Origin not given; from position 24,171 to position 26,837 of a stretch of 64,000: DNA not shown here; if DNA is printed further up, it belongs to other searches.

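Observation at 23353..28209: Ycf48-like propeller + RND/MMPL transporter wedged into the CoA-ester cluster and followed by a second hotdog paralogue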

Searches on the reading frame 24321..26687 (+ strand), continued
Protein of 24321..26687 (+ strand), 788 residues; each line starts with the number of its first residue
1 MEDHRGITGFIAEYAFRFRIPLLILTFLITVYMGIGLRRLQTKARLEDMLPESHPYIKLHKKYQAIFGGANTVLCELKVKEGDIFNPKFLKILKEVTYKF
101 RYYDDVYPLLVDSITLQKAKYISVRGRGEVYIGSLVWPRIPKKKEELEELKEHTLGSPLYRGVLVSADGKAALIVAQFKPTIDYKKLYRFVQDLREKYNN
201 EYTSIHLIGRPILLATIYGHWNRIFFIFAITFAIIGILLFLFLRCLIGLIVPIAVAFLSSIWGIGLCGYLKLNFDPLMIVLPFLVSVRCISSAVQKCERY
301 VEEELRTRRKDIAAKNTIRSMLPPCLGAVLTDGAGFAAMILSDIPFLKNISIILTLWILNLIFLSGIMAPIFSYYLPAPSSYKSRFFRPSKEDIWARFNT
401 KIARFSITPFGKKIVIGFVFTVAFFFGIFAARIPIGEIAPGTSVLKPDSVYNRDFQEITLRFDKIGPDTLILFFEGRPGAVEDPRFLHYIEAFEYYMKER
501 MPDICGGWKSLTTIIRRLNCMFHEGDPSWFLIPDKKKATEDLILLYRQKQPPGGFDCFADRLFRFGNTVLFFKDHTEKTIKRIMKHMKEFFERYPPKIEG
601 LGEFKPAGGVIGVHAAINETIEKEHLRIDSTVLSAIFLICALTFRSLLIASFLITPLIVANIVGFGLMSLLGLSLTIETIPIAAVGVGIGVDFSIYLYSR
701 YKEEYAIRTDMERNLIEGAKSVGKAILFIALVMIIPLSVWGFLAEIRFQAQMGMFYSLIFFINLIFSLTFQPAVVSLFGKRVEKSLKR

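Call 16: find_encoding_contigs(protein=P0006, flank=10000, max_places=3)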
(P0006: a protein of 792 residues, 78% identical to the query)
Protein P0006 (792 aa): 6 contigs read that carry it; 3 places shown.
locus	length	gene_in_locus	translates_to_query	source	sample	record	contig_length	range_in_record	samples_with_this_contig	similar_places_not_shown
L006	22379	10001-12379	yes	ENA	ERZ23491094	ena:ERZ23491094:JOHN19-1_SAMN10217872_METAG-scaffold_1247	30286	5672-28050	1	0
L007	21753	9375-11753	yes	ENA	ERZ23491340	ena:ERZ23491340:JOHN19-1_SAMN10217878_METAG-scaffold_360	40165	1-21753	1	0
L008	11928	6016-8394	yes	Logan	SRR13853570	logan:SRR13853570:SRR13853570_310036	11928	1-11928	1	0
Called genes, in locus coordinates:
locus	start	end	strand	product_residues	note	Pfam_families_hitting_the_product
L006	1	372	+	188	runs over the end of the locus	PF00753:Lactamase_B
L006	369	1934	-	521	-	PF03853:YjeF_N, PF01256:Carb_kinase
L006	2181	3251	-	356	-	PF02732:ERCC4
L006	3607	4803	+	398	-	PF02515:CoA_transf_3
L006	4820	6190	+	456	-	PF02515:CoA_transf_3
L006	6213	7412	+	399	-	PF01575:MaoC_dehydratas (weak), PF13452:FAS1_DH_region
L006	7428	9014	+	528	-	PF00501:AMP-binding, PF13193:AMP-binding_C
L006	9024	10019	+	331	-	PF02012:BNR (faint), PF14870:PSII_BNR, PF15902:Sortilin-Vps10 (weak), PF14870:PSII_BNR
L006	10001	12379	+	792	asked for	PF03176:MMPL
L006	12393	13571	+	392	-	PF01575:MaoC_dehydratas (faint), PF13452:FAS1_DH_region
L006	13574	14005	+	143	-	PF23438:DUF7123 (weak), PF24655:DUF7645 (faint)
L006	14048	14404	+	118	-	-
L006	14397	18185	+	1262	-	PF28373:PilY1_homolog_dom, PF05567:T4P_PilY1 (faint)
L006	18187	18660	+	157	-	PF07963:N_methyl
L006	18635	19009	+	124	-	PF07963:N_methyl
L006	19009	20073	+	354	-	PF07963:N_methyl, PF16074:PilW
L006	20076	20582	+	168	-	-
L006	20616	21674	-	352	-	PF01312:Bac_export_2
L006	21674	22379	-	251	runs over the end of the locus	PF01311:Bac_export_1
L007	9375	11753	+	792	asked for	PF03176:MMPL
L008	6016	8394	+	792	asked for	PF03176:MMPL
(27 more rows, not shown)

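Call 17: find_encoding_contigs(protein=P0002, flank=10000, max_places=2)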
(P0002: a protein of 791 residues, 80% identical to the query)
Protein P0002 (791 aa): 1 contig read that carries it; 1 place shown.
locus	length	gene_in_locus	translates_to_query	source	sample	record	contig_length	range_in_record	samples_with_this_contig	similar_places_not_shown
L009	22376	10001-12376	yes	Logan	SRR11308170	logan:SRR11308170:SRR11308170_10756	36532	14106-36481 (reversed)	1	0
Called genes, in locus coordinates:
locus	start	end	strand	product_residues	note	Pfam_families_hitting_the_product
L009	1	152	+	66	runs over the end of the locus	?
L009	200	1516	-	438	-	PF00155:Aminotran_1_2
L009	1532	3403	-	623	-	PF00111:Fer2, PF17650:RACo_linker, PF17651:Raco_middle, PF14574:RACo_C_ter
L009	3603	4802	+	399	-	PF02515:CoA_transf_3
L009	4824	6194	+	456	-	PF02515:CoA_transf_3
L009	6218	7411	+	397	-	PF01575:MaoC_dehydratas (weak), PF13452:FAS1_DH_region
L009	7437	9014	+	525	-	PF00501:AMP-binding, PF13193:AMP-binding_C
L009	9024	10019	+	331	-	PF14870:PSII_BNR, PF15902:Sortilin-Vps10 (faint), PF14870:PSII_BNR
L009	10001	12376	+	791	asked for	PF03176:MMPL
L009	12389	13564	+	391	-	PF01575:MaoC_dehydratas, PF13452:FAS1_DH_region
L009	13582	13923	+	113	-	-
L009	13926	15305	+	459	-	PF03721:UDPG_MGDP_dh_N, PF00984:UDPG_MGDP_dh, PF03720:UDPG_MGDP_dh_C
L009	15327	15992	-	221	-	PF00881:Nitroreductase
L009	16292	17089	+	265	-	PF27225:AF_1859_N, PF10040:CRISPR_Cas6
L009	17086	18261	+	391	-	PF09623:Cas_NE0113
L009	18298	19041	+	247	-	PF01966:HD (weak)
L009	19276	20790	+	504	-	PF18211:Csm1_B, PF22335:Cas10-Cmr2_palm2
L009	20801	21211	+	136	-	PF03750:Csm2_III-A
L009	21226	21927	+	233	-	PF03787:RAMPs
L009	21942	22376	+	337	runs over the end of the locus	-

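Call 18: find_encoding_contigs(protein=P0010, flank=10000, max_places=2)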
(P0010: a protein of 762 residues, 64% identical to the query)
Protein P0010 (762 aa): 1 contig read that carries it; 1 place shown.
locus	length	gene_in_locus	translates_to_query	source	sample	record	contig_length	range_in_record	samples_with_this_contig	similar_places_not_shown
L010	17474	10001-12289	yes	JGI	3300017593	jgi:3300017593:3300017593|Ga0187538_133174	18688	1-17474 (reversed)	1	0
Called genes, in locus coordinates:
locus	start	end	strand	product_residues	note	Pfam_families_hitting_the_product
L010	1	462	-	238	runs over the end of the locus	PF00005:ABC_tran, PF13304:AAA_21 (faint)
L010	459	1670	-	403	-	PF25917:BSH_RND, PF25973:BSH_CzcB, PF25954:Beta-barrel_RND_2, PF25990:Beta-barrel_YknX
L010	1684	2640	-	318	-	PF04909:Amidohydro_2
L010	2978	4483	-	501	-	PF02321:OEP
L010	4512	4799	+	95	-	-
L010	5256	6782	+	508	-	PF06980:DUF1302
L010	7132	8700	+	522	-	PF07044:DUF1329, PF17131:TP_0789-like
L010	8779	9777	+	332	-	PF14870:PSII_BNR, PF02012:BNR (faint), PF15902:Sortilin-Vps10 (faint), PF14870:PSII_BNR (weak)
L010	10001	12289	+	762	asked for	PF03176:MMPL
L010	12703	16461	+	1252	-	PF01855:POR_N, PF17147:PFOR_II, PF01558:POR, PF00037:Fer4 (weak), PF12837:Fer4_6 (weak), PF12838:Fer4_7, PF13237:Fer4_10, PF02775:TPP_enzyme_C, +5 more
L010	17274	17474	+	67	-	?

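Call 51: list_cluster_members(proteins=[P0001, P0244, P0245, P0247, P0246, P0243])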
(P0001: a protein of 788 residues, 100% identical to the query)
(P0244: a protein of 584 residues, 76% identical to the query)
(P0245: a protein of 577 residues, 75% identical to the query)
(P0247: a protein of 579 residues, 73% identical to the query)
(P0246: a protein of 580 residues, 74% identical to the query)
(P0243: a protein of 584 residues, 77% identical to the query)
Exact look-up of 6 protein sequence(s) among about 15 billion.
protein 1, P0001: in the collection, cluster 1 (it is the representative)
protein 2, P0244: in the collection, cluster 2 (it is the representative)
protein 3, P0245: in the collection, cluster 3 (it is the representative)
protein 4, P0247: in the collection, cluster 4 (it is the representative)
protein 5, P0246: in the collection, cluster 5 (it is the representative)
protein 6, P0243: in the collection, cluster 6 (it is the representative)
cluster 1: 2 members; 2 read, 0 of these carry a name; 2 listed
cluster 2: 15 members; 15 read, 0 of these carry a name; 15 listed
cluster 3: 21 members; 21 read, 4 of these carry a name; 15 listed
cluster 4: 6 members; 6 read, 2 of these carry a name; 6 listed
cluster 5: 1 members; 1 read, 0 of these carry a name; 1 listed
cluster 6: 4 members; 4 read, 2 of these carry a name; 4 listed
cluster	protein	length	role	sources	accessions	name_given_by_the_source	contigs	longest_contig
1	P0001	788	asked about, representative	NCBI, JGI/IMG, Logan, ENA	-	-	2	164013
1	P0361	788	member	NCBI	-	-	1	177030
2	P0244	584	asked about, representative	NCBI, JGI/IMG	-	-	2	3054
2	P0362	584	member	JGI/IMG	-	-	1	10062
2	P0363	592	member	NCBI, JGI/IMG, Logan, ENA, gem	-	-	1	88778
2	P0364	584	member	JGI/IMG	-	-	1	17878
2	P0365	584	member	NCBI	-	-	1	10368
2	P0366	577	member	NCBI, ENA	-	-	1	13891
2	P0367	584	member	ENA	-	-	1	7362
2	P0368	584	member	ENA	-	-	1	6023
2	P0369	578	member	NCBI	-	-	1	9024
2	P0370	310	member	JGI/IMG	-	-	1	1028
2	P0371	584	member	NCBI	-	-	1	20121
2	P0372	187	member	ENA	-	-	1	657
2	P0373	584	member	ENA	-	-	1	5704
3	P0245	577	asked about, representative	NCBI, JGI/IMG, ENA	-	-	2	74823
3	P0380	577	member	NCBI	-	-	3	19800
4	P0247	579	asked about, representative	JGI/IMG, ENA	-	-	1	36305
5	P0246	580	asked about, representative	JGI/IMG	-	-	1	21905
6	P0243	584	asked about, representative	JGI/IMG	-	-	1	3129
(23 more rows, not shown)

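Call 52: find_encoding_contigs(protein=P0363, flank=10000, max_places=6)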
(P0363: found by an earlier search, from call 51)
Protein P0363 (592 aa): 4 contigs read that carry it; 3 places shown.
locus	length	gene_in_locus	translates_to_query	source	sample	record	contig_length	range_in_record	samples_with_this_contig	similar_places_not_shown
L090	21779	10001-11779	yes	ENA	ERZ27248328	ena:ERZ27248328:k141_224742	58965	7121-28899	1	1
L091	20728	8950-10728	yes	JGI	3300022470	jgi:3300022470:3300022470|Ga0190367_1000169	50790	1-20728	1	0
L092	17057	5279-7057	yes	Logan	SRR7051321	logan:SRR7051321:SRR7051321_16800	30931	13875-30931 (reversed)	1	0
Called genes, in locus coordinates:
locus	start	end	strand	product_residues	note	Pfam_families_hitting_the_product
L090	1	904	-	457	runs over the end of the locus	PF02127:Peptidase_M18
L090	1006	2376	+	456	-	PF01656:CbiA, PF13500:AAA_26, PF07685:GATase_3, PF01174:SNO (faint)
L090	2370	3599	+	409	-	PF04413:Glycos_transf_N, PF00534:Glycos_transf_1 (faint)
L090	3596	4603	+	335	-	PF02606:LpxK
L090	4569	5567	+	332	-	PF01075:Glyco_transf_9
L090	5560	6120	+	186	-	PF00702:Hydrolase (weak), PF08645:PNK3P, PF13419:HAD_2 (weak), PF13242:Hydrolase_like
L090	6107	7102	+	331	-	PF01075:Glyco_transf_9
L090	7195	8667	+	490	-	PF01565:FAD_binding_4, PF02913:FAD-oxidase_C (weak)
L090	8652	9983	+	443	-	PF02754:CCG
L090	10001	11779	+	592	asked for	PF01565:FAD_binding_4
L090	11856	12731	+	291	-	PF02737:3HCDH_N, PF00725:3HCDH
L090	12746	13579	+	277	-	PF00378:ECH_1, PF16113:ECH_2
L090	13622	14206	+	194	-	PF00440:TetR_N, PF17932:TetR_C_24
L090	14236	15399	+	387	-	PF14870:PSII_BNR (weak), PF15902:Sortilin-Vps10 (faint), PF02012:BNR (faint), PF14870:PSII_BNR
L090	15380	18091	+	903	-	PF03176:MMPL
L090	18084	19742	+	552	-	PF07044:DUF1329, PF17131:TP_0789-like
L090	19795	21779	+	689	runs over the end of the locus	-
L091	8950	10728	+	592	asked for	PF01565:FAD_binding_4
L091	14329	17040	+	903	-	PF03176:MMPL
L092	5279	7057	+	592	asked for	PF01565:FAD_binding_4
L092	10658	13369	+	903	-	PF03176:MMPL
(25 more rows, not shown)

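Call 62: search_solved_structures(query=window:24321-26687:+, max_evalue=0.001)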
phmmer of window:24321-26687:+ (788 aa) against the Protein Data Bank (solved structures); distinct sequences matched with E-value up to 0.001: 20.
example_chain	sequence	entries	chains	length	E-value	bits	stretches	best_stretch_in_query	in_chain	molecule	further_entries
6wu0_B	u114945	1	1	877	2.2e-08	36.1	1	633-780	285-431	Hopanoid biosynthesis associated RND transporter like protein HpnN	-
5khn_B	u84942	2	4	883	3.7e-08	35.3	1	632-780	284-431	RND transporter | Putative RND superfamily efflux pump membrane protein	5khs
7nvh_A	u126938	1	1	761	5.7e-06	28.1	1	605-783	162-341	Trehalose monomycolate exporter MmpL3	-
8qeb_A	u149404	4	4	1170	4.7e-05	25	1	626-780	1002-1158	NPC intracellular sterol transporter 1-related protein 1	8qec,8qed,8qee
6r4l_A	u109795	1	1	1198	4.8e-05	25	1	626-780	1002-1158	NPC intracellular cholesterol transporter 1-related protein 1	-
9gi0_B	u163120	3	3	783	9e-05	24.1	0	615-777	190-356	Siderophore exporter MmpL4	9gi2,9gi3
9syt_A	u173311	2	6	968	0.0001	23.9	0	615-777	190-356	Siderophore exporter MmpL4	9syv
9syj_A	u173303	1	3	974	0.0001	23.9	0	615-777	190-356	Siderophore exporter MmpL4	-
9b43_A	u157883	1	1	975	0.00015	23.4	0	626-780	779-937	MmpL4 protein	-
9u4t_A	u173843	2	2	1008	0.00016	23.3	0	626-780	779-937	MmpL4 protein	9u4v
8zkp_A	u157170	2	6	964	0.00024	22.7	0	631-780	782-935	Siderophore exporter MmpL5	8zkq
9u51_A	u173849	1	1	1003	0.00031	22.3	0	631-780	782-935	Siderophore exporter MmpL5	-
6n40_A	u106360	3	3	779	0.0004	21.9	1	610-783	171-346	Membrane protein, MmpL family protein | Trehalose monomycolate exporter MmpL3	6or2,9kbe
8qkk_A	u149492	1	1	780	0.0004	21.9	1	610-783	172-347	Trehalose monomycolate exporter MmpL3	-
7k7m_A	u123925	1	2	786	0.00041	21.9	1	610-783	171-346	Drug exporters of the RND superfamily-like protein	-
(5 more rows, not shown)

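Call 70: search_dna_similar(query=window:24321-26687:+, collection=plasmids, mode=protein, max_rows=25, max_evalue=1e-20)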
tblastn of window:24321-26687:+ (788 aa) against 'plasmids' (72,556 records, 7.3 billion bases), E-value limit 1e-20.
Records with a match: 40; places in all: 52; records where one place covers at least 80% of the query: 30.
Best place of each record, by identity: <60% 40.
By first word of the organism name: Pseudomonas 7; Caballeronia 6; Cupriavidus 6; Burkholderia 4; Vibrio 3; Paraburkholderia 2; Massilia 2; Azospirillum 2; Aromatoleum 1; Methylibium 1; and 6 more.
By predicted mobility (MOB-suite, as given by PLSDB): non-mobilizable 19; mobilizable 12; conjugative 9.
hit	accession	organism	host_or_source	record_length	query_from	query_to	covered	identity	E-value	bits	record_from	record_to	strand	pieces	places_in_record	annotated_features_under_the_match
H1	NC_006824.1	Aromatoleum aromaticum EbN1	-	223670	13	785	98%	30.8%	5e-88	312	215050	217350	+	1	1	MMPL family transporter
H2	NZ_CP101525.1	Burkholderia arboris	mixed culture,soil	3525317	12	788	99%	27.4%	4e-64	241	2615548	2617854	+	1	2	none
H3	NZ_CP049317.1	Caballeronia sp. SBC2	whole organism,soil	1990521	12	788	99%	27.2%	2e-66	248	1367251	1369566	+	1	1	none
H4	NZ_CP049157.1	Caballeronia sp. SBC1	whole organism,soil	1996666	12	788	99%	27.2%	2e-66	248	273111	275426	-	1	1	none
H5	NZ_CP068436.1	Cupriavidus necator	heavy metal containmented soil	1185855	12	784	98%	27.1%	9e-65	243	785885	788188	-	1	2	none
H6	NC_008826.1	Methylibium petroleiphilum PM1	-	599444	11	765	96%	27.0%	3e-65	244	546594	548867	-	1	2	MMPL family transporter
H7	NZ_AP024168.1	Vibrio alfacsensis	-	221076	17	781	97%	25.4%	3e-56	217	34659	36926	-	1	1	MMPL family transporter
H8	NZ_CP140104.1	Vibrio alfacsensis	Scophthalmus maximus,intestinal tract ...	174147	17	781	97%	25.4%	4e-56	217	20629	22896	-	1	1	MMPL family transporter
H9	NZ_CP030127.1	Indioceanicola profundi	sediment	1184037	62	778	91%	26.6%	1e-59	227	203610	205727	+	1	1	none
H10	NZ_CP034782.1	Pseudomonas sp. MPC6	-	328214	11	774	97%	24.9%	6e-48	192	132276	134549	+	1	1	efflux RND transporter permease subunit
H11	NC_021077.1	Comamonas sp. 7D-2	contaminated soil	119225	7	774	97%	24.7%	7e-50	198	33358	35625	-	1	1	MMPL family transporter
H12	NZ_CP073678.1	Cupriavidus sp. KK10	Isolate,A bacterial consortium from ...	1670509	61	780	91%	26.1%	2e-51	203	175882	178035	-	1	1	none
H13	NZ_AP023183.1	Paraburkholderia sp. PGU19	Physopelta gutta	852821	10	783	98%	23.9%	1e-45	185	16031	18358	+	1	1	MMPL family transporter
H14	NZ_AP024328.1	Caballeronia sp. NK8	-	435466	61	778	91%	25.4%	1e-45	184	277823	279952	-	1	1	efflux RND transporter permease subunit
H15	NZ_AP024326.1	Caballeronia sp. NK8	-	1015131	61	778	91%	25.4%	1e-45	184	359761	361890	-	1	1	record has no annotation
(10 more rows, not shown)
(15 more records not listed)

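Call 71: get_annotated_region(hit=H1, flank=9000)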
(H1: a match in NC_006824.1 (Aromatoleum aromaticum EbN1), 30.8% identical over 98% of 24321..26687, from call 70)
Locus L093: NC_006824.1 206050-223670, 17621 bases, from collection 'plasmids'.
description: Aromatoleum aromaticum EbN1 plasmid 2, complete sequence
organism: Aromatoleum aromaticum EbN1 (NCBI taxid 76114)
taxonomy: Bacteria; Pseudomonadota; Betaproteobacteria; Rhodocyclales; Rhodocyclaceae; Aromatoleum; Aromatoleum aromaticum; Aromatoleum aromaticum EbN1
host: -; source: -; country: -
typing (MOB-suite, as given by PLSDB): conjugative; replicon rep_cluster_1841; relaxase MOBP; mating-pair formation MPF_T
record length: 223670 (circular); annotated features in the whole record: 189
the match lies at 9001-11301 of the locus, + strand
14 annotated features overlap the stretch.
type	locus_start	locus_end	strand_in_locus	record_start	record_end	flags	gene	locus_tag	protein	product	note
CDS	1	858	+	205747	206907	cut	-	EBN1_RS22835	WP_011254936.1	acyl-CoA dehydrogenase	-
CDS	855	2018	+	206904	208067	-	-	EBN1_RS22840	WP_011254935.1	thiolase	-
CDS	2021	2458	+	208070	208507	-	-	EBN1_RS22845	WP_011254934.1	Zn-ribbon domain-containing OB-fold protein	-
CDS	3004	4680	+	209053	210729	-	-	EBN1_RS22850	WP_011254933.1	AMP-binding protein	-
CDS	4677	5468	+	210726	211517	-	-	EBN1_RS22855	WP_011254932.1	enoyl-CoA hydratase/isomerase family protein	-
CDS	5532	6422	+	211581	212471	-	-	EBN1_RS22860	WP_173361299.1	3-hydroxyacyl-CoA dehydrogenase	-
CDS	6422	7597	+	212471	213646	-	-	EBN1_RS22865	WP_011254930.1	thiolase family protein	GO:0006635 - fatty acid beta-oxidation [Evidence IEA]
CDS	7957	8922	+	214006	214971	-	-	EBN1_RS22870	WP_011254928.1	YCF48-related protein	-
CDS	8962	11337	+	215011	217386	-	-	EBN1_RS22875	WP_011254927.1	MMPL family transporter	-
CDS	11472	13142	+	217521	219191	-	-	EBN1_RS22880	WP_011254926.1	DUF1302 family protein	-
CDS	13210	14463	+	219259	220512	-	-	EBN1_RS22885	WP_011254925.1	DUF1329 domain-containing protein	-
CDS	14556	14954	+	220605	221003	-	-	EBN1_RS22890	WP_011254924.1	nuclear transport factor 2 family protein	-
CDS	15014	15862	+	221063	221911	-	-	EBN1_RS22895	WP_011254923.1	3-hydroxybutyryl-CoA dehydrogenase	-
CDS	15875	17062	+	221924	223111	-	-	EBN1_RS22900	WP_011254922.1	acetyl-CoA C-acyltransferase family protein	-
